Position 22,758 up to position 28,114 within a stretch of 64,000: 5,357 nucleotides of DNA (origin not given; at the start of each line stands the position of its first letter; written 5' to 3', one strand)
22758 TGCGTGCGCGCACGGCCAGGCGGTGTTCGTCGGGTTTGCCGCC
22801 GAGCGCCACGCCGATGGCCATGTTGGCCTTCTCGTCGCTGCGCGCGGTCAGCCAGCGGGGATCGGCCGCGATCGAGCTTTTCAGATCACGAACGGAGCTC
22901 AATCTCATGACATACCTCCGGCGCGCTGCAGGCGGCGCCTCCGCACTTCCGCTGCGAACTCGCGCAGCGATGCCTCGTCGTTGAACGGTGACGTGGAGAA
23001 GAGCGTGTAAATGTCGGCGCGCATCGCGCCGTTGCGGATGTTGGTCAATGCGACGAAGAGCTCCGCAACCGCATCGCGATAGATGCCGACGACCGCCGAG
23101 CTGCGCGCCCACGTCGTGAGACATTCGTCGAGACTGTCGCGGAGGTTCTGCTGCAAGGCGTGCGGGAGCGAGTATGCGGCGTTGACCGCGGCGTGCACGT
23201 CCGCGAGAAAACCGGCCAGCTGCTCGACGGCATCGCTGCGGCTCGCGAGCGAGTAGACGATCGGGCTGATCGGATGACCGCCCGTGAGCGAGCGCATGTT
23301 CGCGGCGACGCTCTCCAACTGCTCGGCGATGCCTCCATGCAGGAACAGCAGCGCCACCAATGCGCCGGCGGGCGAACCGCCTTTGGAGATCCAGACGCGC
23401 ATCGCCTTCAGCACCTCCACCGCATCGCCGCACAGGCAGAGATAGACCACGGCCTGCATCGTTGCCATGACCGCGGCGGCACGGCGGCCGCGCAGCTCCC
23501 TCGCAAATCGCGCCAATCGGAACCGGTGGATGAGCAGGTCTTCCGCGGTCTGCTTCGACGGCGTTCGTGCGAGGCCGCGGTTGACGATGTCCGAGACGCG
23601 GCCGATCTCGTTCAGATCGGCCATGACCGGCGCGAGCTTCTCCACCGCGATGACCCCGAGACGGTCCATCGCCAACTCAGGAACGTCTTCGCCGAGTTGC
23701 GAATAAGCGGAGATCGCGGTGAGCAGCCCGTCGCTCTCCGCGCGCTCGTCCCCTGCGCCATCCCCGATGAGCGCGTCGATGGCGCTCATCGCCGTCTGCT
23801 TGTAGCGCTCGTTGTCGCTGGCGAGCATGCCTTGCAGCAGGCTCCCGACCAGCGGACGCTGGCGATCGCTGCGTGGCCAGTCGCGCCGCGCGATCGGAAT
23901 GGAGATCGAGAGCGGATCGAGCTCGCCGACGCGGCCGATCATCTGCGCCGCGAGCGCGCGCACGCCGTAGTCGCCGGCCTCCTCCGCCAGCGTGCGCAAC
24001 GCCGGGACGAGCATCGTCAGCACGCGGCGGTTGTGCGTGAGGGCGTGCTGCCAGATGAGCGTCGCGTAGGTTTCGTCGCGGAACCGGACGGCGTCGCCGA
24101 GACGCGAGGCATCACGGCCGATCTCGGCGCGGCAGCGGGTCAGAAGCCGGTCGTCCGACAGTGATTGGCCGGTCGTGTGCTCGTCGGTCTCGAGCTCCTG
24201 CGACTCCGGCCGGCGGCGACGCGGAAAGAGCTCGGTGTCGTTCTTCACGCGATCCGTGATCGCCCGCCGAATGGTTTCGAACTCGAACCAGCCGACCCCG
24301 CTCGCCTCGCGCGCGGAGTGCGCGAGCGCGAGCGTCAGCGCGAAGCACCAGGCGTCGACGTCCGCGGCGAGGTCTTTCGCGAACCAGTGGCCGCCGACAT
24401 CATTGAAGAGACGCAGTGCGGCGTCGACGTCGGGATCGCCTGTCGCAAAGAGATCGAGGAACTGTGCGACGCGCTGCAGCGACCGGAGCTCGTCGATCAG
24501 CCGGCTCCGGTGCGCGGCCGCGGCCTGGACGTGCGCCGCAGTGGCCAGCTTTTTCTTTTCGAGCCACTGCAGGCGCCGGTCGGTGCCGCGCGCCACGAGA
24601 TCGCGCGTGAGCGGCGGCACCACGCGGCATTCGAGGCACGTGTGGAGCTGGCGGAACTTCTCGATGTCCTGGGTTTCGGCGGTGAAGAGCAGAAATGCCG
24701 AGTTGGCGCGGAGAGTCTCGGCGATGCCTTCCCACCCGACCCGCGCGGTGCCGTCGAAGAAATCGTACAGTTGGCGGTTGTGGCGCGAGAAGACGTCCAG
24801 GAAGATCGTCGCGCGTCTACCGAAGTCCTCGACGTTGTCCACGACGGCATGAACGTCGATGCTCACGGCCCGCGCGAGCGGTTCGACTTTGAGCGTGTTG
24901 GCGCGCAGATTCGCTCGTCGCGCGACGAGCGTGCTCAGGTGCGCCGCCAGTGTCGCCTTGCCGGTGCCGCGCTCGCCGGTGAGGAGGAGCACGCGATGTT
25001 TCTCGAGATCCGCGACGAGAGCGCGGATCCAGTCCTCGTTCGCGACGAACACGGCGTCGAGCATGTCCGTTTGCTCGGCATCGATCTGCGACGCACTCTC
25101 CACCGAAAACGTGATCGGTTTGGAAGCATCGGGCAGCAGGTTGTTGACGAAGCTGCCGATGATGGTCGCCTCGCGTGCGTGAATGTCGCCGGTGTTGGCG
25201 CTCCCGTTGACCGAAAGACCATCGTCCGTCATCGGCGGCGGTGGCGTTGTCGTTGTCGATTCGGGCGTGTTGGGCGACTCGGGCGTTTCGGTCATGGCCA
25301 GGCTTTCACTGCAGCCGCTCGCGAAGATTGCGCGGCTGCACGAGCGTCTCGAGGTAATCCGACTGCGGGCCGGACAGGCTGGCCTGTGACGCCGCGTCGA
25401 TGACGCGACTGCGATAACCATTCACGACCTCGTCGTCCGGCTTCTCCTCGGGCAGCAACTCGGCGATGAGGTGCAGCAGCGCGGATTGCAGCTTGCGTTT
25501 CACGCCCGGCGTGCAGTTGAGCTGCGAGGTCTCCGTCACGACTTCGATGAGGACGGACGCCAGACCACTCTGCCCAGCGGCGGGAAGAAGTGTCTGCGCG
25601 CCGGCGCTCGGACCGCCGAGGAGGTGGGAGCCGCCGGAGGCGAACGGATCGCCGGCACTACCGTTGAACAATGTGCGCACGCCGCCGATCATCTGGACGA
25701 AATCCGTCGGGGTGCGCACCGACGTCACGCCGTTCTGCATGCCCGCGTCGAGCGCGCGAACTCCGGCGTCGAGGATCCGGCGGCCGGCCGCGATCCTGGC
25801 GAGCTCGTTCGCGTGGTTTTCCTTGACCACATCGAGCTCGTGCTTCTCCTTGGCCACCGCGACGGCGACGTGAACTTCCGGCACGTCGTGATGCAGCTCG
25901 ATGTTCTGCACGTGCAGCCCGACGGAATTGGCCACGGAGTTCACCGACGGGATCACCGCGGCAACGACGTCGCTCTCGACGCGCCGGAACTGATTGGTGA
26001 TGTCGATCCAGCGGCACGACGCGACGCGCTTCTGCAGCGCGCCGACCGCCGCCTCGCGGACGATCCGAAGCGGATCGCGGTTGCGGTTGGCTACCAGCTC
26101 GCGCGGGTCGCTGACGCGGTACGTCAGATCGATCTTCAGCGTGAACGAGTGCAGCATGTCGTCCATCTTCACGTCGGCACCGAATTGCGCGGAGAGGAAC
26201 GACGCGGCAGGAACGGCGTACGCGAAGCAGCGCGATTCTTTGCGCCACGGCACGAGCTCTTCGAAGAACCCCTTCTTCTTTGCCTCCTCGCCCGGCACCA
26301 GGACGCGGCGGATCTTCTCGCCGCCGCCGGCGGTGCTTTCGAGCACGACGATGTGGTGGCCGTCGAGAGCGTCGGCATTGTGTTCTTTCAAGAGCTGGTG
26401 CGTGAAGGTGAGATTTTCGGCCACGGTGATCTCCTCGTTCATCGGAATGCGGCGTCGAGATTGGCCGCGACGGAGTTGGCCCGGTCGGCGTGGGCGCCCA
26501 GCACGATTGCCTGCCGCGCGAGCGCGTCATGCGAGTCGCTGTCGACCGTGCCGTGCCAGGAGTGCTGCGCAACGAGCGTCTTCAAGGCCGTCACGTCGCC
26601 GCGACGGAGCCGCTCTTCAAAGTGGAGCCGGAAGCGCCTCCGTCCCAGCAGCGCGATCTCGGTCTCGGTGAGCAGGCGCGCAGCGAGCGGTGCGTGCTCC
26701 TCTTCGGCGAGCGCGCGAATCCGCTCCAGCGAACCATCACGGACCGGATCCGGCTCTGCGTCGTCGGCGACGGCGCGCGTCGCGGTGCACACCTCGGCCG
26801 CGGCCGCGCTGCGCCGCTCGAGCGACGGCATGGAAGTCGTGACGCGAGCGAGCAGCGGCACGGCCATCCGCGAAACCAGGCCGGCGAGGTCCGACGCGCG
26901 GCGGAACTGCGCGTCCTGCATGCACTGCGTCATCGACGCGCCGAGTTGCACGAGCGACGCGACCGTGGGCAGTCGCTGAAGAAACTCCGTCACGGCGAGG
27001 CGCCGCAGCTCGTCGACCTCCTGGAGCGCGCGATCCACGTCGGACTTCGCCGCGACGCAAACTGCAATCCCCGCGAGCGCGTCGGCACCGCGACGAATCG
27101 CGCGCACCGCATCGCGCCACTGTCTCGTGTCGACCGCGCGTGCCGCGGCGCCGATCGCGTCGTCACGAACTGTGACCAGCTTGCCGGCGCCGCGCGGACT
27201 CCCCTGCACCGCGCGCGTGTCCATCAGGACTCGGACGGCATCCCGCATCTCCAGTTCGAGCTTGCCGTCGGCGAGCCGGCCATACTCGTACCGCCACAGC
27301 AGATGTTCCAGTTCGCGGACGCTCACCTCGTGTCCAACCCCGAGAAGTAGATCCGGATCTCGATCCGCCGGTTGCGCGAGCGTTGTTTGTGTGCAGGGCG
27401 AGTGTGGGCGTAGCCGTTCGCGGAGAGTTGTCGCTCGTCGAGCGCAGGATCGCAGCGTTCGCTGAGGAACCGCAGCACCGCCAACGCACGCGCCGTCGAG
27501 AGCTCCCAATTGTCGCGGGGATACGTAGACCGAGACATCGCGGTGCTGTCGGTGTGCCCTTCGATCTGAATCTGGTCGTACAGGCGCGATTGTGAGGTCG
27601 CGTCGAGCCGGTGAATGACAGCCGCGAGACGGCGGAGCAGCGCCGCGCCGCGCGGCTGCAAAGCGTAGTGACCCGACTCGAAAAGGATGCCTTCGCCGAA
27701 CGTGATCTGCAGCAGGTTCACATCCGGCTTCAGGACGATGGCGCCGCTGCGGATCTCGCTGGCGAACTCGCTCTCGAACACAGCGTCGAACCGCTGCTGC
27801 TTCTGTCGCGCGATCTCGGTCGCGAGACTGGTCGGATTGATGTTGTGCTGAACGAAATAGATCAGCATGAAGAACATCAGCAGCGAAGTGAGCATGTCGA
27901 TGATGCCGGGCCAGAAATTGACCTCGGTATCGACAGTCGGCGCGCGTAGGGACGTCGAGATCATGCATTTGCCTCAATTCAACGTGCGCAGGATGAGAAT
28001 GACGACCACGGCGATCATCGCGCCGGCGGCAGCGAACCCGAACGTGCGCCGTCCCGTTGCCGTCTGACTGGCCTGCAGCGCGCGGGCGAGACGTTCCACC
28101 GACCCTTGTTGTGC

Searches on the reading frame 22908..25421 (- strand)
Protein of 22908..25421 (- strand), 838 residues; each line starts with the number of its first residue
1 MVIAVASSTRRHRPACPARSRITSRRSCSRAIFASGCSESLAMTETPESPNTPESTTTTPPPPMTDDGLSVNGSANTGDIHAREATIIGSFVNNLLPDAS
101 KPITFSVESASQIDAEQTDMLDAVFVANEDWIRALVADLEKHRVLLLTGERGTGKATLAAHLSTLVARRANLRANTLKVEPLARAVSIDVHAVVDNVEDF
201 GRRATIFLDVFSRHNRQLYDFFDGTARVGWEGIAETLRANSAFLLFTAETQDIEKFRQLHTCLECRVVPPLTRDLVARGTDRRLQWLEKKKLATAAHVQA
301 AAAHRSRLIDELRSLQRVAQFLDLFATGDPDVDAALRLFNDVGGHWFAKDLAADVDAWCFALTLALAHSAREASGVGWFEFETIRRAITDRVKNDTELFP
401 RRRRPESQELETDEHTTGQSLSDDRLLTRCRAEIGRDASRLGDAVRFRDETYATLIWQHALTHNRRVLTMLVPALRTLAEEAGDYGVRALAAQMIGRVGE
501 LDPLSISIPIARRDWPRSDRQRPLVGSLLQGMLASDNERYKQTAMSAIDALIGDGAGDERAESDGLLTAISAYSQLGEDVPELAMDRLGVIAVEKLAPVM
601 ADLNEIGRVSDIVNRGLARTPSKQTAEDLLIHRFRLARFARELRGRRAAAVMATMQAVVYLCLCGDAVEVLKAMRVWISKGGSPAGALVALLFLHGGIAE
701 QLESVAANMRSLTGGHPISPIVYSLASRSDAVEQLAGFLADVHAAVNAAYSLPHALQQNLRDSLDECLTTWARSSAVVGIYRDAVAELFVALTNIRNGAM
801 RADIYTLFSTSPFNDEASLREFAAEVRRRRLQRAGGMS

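Call 9: search_protein_families(library=pfam, proteins=[window:22908-25421:-], max_evalue=0.01)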
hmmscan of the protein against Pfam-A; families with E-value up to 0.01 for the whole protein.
window:22908-25421:- (838 aa): 4 families
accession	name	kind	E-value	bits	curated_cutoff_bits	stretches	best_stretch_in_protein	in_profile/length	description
PF20720.3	nSTAND3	-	6.8e-05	23.1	27.2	1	133-168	8-43/155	Novel STAND NTPase 3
PF13481.12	AAA_25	-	0.0036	17.4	27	0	135-173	25-64/195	AAA domain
PF05673.19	DUF815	-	0.0036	16.9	23.8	1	129-212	41-117/249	Protein of unknown function (DUF815)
PF13555.12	AAA_29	-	0.0059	16.8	27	0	124-175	4-55/61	P-loop containing region of AAA domain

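Call 12: search_protein_families(library=padloc, proteins=[window:22908-25421:-], max_evalue=0.001)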
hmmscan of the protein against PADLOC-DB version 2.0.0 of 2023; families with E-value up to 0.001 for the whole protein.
window:22908-25421:- (838 aa): 3 families
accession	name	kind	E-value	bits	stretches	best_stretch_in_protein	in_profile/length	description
PDLC05079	PDC-S73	-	0.00028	17.8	1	108-163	158-212/752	-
PDLC00915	TRIP13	-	0.00095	16.7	0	140-183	61-105/302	TRIP13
PDLC04140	mad8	-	0.001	16.7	0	132-186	17-61/314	mads_8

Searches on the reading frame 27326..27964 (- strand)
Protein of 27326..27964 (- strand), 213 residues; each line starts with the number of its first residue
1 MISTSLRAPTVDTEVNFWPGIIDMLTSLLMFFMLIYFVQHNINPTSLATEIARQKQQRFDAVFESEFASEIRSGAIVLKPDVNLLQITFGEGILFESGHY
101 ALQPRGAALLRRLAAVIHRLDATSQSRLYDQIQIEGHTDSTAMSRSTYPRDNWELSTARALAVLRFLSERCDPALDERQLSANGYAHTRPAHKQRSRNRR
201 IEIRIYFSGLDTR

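Call 9: search_protein_families(library=pfam, proteins=[window:27326-27964:-], max_evalue=0.01)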
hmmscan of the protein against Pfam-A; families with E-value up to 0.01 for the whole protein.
window:27326-27964:- (213 aa): 1 family
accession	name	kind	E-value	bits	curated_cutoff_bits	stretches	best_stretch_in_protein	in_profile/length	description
PF00691.25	OmpA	-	4e-14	53.2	27.2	1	94-202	1-96/98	OmpA family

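Call 12: search_protein_families(library=padloc, proteins=[window:27326-27964:-], max_evalue=0.001)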
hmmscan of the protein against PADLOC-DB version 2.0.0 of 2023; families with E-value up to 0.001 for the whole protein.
window:27326-27964:- (213 aa): 7 families
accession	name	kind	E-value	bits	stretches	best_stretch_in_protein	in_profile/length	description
PDLC00608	ZorB1|ZorB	-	1.1e-27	95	1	8-205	8-225/243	MotB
PDLC00609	ZorB1|ZorB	-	2.5e-21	74.3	1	12-207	13-216/232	MotB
PDLC00610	ZorB1|ZorB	-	8.6e-20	69.4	1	10-206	9-235/254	MotB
PDLC00641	ZorB2|ZorB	-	2.7e-18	64.5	1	12-206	11-223/238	MotB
PDLC00651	ZorB3|ZorB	-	1.3e-15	55.5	1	11-203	9-200/215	MotB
PDLC00612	ZorB1|ZorB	-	5.7e-14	50.3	1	50-205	91-266/293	MotB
PDLC00611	ZorB1|ZorB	-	6.3e-13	46.9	1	10-211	13-219/240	MotB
